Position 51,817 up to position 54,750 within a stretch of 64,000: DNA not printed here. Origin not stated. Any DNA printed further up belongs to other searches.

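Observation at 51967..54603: Hexaheme c-type cytochrome carrying a T9SS C-terminal sorting signal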

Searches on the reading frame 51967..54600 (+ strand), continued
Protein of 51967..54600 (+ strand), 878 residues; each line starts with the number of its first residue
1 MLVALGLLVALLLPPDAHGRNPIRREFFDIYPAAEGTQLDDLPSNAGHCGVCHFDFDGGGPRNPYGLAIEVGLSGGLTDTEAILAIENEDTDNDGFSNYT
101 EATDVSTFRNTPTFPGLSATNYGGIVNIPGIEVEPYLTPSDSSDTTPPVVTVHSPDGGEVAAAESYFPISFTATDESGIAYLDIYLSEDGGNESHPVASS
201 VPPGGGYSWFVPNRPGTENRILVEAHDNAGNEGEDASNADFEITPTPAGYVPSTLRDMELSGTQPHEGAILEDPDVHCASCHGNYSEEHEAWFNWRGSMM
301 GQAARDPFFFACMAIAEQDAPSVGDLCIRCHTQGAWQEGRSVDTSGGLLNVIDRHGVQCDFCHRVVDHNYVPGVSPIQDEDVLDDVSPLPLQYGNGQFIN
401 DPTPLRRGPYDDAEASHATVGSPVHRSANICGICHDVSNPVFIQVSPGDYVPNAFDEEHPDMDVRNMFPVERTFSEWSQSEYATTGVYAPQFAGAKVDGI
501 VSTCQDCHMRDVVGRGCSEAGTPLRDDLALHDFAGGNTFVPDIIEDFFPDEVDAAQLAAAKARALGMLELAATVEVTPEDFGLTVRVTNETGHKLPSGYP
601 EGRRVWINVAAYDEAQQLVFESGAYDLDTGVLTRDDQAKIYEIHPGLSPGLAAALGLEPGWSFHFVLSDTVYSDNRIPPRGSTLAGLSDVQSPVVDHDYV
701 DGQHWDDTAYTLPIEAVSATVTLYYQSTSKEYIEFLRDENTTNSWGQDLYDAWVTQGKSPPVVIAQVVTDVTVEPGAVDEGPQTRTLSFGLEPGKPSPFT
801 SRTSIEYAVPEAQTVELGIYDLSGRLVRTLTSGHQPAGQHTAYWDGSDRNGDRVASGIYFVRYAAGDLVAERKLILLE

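Call 85: find_encoding_contigs(protein=P0497, flank=10000, max_places=1)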
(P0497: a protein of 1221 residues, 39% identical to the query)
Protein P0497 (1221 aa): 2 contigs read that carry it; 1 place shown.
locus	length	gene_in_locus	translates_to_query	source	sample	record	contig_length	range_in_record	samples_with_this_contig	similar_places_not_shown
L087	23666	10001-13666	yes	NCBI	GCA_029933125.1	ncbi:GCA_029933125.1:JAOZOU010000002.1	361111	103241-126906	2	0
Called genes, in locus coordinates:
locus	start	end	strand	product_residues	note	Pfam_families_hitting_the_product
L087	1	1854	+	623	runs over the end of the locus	PF00037:Fer4, PF12838:Fer4_7, PF13187:Fer4_9, PF13237:Fer4_10 (weak), PF14691:Fer4_20, PF01266:DAO (weak), PF07992:Pyr_redox_2, PF13450:NAD_binding_8 (weak), +7 more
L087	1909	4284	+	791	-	PF00890:FAD_binding_2 (weak), PF01266:DAO (weak), PF07992:Pyr_redox_2 (weak), PF12831:FAD_oxidored, PF13450:NAD_binding_8 (weak), PF00037:Fer4 (weak), PF12797:Fer4_2 (weak), PF02662:FlpD, +10 more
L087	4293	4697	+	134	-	PF13183:Fer4_8, PF13187:Fer4_9, PF13534:Fer4_17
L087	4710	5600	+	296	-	PF02754:CCG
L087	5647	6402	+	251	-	PF13510:Fer2_4 (faint), PF00037:Fer4 (faint), PF13534:Fer4_17 (faint), PF13183:Fer4_8 (weak), PF13237:Fer4_10 (weak), PF12838:Fer4_7, PF13187:Fer4_9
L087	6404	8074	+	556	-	PF00890:FAD_binding_2, PF07992:Pyr_redox_2 (faint)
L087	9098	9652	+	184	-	PF01548:DEDD_Tnp_IS110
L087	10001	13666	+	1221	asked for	PF08126:Propeptide_C25, PF01364:Peptidase_C25, PF20773:InhA-like_MAM (weak), PF18962:Por_Secre_tail (weak)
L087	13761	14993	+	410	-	PF12838:Fer4_7, PF13484:Fer4_16 (weak)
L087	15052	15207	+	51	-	-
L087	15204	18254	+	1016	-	PF13620:CarboxypepD_reg, PF13715:CarbopepD_reg_2, PF07715:Plug, PF00593:TonB_dep_Rec_b-barrel, PF14905:OMP_b-brl_3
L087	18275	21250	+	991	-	-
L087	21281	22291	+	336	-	PF19572:PorV (weak)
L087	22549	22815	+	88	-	-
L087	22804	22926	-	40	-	-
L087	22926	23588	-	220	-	PF16264:SatD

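Call 86: find_encoding_contigs(protein=P0424, flank=10000, max_places=1)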
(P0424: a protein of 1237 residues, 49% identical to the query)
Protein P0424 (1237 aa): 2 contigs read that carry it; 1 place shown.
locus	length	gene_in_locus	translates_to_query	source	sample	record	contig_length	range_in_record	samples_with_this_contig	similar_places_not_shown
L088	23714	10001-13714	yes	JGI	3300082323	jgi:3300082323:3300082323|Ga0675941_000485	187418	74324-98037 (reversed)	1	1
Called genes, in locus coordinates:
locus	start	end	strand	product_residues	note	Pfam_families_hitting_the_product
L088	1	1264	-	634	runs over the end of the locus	PF00581:Rhodanese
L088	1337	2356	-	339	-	-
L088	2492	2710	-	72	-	-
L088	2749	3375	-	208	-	PF00440:TetR_N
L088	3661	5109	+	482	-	PF01523:PmbA_TldD_1st, PF19289:PmbA_TldD_3rd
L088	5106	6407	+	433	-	PF19290:PmbA_TldD_2nd (weak), PF19289:PmbA_TldD_3rd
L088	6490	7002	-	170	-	PF22277:EncFtn-like (faint), PF02915:Rubrerythrin (weak)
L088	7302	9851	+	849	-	PF00112:Peptidase_C1, PF03051:Peptidase_C1_2 (faint), PF13860:FlgD_ig (weak)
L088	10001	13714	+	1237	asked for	PF08126:Propeptide_C25, PF01364:Peptidase_C25, PF13860:FlgD_ig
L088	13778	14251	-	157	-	PF07946:CCDC47 (weak)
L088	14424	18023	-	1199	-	PF13346:ABC2_membrane_5 (faint), PF01433:Peptidase_M1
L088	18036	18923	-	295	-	PF02463:SMC_N (faint), PF00005:ABC_tran, PF13304:AAA_21 (weak)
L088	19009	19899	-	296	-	PF13796:Sensor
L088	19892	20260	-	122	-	PF03551:PadR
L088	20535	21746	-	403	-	PF17170:DUF5128 (weak)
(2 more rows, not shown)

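Call 87: search_protein_families(library=ncbifam, proteins=[L087:21281-22288:+, L087:18275-21247:+, L087:10001-13663:+, L087:15204-18251:+, L084:13795-15291:+, L084:15387-17111:-], max_evalue=0.01)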
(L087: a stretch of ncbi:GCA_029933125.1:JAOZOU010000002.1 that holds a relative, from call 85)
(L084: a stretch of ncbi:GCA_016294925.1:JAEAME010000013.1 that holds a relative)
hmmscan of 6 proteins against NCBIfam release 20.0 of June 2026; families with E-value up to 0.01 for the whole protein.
L087:21281-22288:+ (336 aa): 7 families
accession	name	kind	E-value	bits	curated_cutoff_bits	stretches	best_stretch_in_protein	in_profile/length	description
NF033709.1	PorV_fam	subfamily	3.4e-47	161.6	90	1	29-335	2-325/326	PorV/PorQ family protein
NF033711.1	T9SS_PorQ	equivalog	6.2e-21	74.8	220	1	11-196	6-191/335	type IX secretion system protein PorQ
NF033710.1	T9SS_OM_PorV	equivalog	7.1e-18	64.9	250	2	13-200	8-212/367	type IX secretion system outer membrane channel protein PorV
NF052325.1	PorVQ2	equivalog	4.2e-12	45.6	325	1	31-190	27-196/354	putative type IX sorting system protein PorV2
NF053685.1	BamG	equivalog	9.5e-05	21.6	250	1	153-304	173-326/397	BamG family beta-barrel-assembly machinery protein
NF050080.1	pilus_FilD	exception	0.00018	20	970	1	31-98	22-86/549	putative pilus system OmpP1/FadL family transporter FilD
TIGR03519.1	T9SS_PorP_fam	subfamily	0.0012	18.4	90.55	1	228-335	189-291/292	PorP/SprF family type IX secretion system membrane protein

L087:18275-21247:+ (991 aa): 2 families
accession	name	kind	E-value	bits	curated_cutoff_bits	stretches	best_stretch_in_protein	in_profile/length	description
NF033707.1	T9SS_sortase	equivalog_domain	0.00016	19.4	420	1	884-968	993-1076/1095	type IX secretion system sortase PorU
NF052228.1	T9SS_PorZ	equivalog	0.0003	19.4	260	1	886-964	669-737/757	type IX secretion system anionic LPS delivery protein PorZ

L087:10001-13663:+ (1221 aa): 8 families
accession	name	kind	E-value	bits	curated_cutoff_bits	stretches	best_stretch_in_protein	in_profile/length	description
NF038112.1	myxo_dep_M36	subfamily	2.6e-19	67.9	1500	1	827-1118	863-1167/1604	myxosortase-dependent M36 family metallopeptidase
NF033707.1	T9SS_sortase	equivalog_domain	9.5e-18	63.2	420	1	225-386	360-526/1095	type IX secretion system sortase PorU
NF052324.1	PorU_rel_Nterm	equivalog_domain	5.3e-14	51.4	450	1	230-609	396-766/879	putative type IX secretion system sortase PorU2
NF038111.1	rhom_dep_M36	equivalog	1.2e-07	29.6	1700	1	1005-1119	1046-1165/1315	rhombosortase-dependent M36 family metallopeptidase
TIGR03900.1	prc_long_Delta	hypoth_equivalog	3.8e-07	28.5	660.95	1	724-908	566-749/973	MXAN_5808 family serine peptidase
NF038128.1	choice_anch_J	domain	4.5e-07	30.2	30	1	944-1117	4-162/162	choice-of-anchor J domain-containing protein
TIGR04183.1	Por_Secre_tail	domain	2.2e-06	27.5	23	1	1143-1219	3-71/72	T9SS type A sorting domain-containing protein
NF038113.1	T9SSA_dep_M36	equivalog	0.002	16.3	885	1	1141-1218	795-867/869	T9SS-dependent M36 family metallopeptidase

L087:15204-18251:+ (1016 aa): 16 families
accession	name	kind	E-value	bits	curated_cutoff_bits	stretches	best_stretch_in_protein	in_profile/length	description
TIGR01785.1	TonB-hemin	subfamily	3.4e-28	98.5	316.85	2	618-812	365-554/677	TonB-dependent heme/hemoglobin receptor family protein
TIGR01786.1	TonB-hemlactrns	subfamily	1.6e-24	86.3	323.75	2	618-828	392-594/719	TonB-dependent hemoglobin/transferrin/lactoferrin family receptor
NF052345.1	S_layer_anammox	exception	3.2e-12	44.7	1400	1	39-153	1310-1422/1596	Kustd1514 family S-layer glycoprotein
TIGR01782.1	TonB-Xanth-Caul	subfamily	1.1e-09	37.2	310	1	374-803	325-725/868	TonB-dependent receptor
NF007926.1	PRK10641.1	equivalog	1.7e-09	36.8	836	1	694-802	407-493/617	TonB-dependent vitamin B12 receptor BtuB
TIGR01779.1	TonB-B12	equivalog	1.2e-08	33.9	599.7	1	682-804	391-492/614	TonB-dependent vitamin B12 receptor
NF049944.1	TonB_dep_PUIUD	equivalog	2.2e-06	26.3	850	1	620-816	395-570/686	TonB-dependent receptor, PUIUD motif-type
NF049947.1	TonB_dep_PCPU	exception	2.4e-06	26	800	1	619-835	387-585/685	TonB-dependent receptor, PCPU motif-type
NF010010.0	PRK13483.1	equivalog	3.9e-06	25.1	927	1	676-814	402-543/660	ligand-gated channel protein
NF049946.1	TonB_dep_CU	exception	3.8e-05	22.2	700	1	734-814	490-570/683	TonB-dependent receptor, CU motif-type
NF041535.1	TonB_rec_PqqU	equivalog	5.5e-05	21.7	1200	1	206-262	77-133/676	TonB-dependent receptor PqqU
NF010038.0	PRK13513.1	equivalog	0.00021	20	942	0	730-793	446-511/659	ligand-gated channel protein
NF010012.0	PRK13486.1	equivalog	0.0015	17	924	0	730-815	465-548/696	TonB-dependent receptor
NF053590.1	TonB_dep_TOL0244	equivalog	0.0036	16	645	1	725-803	402-478/604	TOL_0244 family TonB-dependent receptor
TIGR01776.1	TonB-tbp-lbp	subfamily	0.0036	15.3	468.8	1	623-797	604-768/946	lactoferrin/transferrin family TonB-dependent receptor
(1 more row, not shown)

L084:13795-15291:+ (499 aa): 7 families
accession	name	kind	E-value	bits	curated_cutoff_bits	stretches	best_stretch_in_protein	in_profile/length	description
TIGR02608.1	delta_60_rpt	domain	4.9e-08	32.7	76.5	0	255-304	1-49/55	delta-60 repeat domain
NF047494.1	Lepto_SBBP_lipo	equivalog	1.9e-06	26.8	400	0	119-171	394-447/466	SBBP repeat beta-propeller lipoprotein, LipL53 family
TIGR04183.1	Por_Secre_tail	domain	4.4e-05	23.4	23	1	415-496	1-70/72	T9SS type A sorting domain-containing protein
NF005176.1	PRK06655.1-1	equivalog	6.5e-05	22.9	230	1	430-487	93-150/197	flagellar hook assembly protein FlgD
NF033707.1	T9SS_sortase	equivalog_domain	0.00012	19.9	420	1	413-485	999-1076/1095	type IX secretion system sortase PorU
NF009276.0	PRK12633.1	equivalog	0.00086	19.1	383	1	413-486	105-181/234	flagellar basal body rod modification protein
NF052323.1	T9SSA_dep_M6i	equivalog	0.0038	15.2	600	1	416-455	961-1000/1043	T9SS-dependent M6-like inactivated metalloprotease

L084:15387-17111:- (575 aa): 0 families

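Call 88: list_cluster_members(proteins=[P0497, P0390, P0001, P0002, P0004, P0027, P0488])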
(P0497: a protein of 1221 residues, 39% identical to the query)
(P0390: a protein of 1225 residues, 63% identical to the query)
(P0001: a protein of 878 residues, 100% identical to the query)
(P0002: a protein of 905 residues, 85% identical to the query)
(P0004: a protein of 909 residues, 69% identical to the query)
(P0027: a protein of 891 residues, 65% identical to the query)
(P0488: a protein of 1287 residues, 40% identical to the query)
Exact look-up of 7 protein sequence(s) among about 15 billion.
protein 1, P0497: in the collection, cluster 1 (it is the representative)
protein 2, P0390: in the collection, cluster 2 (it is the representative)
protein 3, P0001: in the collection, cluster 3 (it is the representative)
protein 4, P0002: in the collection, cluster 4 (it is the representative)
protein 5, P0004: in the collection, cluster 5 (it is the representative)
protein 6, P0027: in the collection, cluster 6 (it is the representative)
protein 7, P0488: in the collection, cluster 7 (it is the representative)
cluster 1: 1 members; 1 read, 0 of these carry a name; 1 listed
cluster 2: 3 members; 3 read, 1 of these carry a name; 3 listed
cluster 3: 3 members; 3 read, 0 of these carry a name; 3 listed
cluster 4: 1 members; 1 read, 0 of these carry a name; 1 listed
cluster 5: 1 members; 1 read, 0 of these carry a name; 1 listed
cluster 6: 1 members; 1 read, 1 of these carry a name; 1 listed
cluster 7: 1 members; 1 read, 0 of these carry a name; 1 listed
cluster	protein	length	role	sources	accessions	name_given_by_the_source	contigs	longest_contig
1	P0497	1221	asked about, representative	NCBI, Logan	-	-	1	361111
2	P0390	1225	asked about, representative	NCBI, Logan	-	-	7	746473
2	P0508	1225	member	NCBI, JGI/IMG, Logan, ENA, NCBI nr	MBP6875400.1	MAG: T9SS type A sorting domain-containing protein [Candidatus Eisenbacteria bacterium] | T9SS type A sorting domain-containing protein [Candidatus Eisenbacteria bacterium]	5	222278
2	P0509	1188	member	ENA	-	-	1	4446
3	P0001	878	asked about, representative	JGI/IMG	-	-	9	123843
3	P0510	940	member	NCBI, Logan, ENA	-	-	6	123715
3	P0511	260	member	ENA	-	-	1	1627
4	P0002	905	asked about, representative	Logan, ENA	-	-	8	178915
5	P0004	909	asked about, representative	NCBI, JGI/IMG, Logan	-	-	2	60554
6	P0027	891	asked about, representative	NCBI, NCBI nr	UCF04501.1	MAG: T9SS type A sorting domain-containing protein [bacterium]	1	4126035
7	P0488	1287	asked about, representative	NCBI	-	-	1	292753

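Call 93: find_encoding_contigs(protein=P0032, flank=10000, max_places=1)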
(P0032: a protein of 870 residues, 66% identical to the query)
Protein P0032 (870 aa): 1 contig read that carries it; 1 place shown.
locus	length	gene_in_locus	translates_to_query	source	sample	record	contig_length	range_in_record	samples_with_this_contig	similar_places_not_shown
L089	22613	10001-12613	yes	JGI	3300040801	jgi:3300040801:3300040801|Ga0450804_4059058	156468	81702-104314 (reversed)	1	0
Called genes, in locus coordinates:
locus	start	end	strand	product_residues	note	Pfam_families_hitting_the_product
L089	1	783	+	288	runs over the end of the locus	PF00881:Nitroreductase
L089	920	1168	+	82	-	PF09932:DUF2164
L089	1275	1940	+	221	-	PF13505:OMP_b-brl (weak)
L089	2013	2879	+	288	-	PF00561:Abhydrolase_1, PF12146:Hydrolase_4, PF12697:Abhydrolase_6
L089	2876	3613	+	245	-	PF13489:Methyltransf_23 (weak), PF08241:Methyltransf_11, PF08242:Methyltransf_12, PF13649:Methyltransf_25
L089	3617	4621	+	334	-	PF01636:APH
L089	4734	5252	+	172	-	PF08241:Methyltransf_11 (weak)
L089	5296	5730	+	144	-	PF13527:Acetyltransf_9, PF00583:Acetyltransf_1, PF13673:Acetyltransf_10, PF13508:Acetyltransf_7, PF08445:FR47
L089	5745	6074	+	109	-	PF03795:YCII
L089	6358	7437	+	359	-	-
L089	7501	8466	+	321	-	-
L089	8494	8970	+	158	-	PF00583:Acetyltransf_1, PF13673:Acetyltransf_10, PF13508:Acetyltransf_7, PF14542:Acetyltransf_CG, PF08445:FR47 (weak)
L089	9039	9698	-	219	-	PF07589:PEP_exosort_dom (weak)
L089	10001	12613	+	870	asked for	PF17957:Big_7 (weak), PF13860:FlgD_ig (weak)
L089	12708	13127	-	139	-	PF01894:YjbQ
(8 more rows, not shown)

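Call 94: find_encoding_contigs(protein=P0438, flank=10000, max_places=1)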
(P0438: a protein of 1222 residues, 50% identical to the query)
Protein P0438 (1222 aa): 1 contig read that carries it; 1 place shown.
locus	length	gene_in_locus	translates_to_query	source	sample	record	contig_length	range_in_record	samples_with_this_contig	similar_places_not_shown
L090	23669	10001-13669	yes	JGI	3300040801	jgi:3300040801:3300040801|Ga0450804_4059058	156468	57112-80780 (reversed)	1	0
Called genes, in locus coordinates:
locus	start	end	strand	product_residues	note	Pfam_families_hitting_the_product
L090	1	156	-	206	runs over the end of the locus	PF13036:LpoB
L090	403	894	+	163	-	PF01750:HycI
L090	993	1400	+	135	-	PF03168:LEA_2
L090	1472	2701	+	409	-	PF13167:GTP-bdg_N, PF16360:GTP-bdg_M, PF01926:MMR_HSR1, PF02421:FeoB_N (faint)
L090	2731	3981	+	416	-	PF13347:MFS_2 (weak), PF05977:MFS_3, PF07690:MFS_1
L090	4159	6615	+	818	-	PF00456:Transketolase_N, PF13292:DXP_synthase_N (weak), PF02779:Transket_pyr, PF02780:Transketolase_C, PF22613:Transketolase_C_1 (weak)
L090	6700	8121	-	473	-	PF00583:Acetyltransf_1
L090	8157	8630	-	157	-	PF00578:AhpC-TSA, PF08534:Redoxin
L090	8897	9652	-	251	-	PF01261:AP_endonuc_2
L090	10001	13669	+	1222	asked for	PF01364:Peptidase_C25, PF20773:InhA-like_MAM, PF13860:FlgD_ig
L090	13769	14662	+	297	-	PF02358:Trehalose_PPase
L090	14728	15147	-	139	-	PF00582:Usp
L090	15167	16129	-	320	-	PF21088:MS_channel_1st, PF00924:MS_channel_2nd, PF21082:MS_channel_3rd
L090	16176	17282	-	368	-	PF02073:Peptidase_M29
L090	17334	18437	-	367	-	PF02073:Peptidase_M29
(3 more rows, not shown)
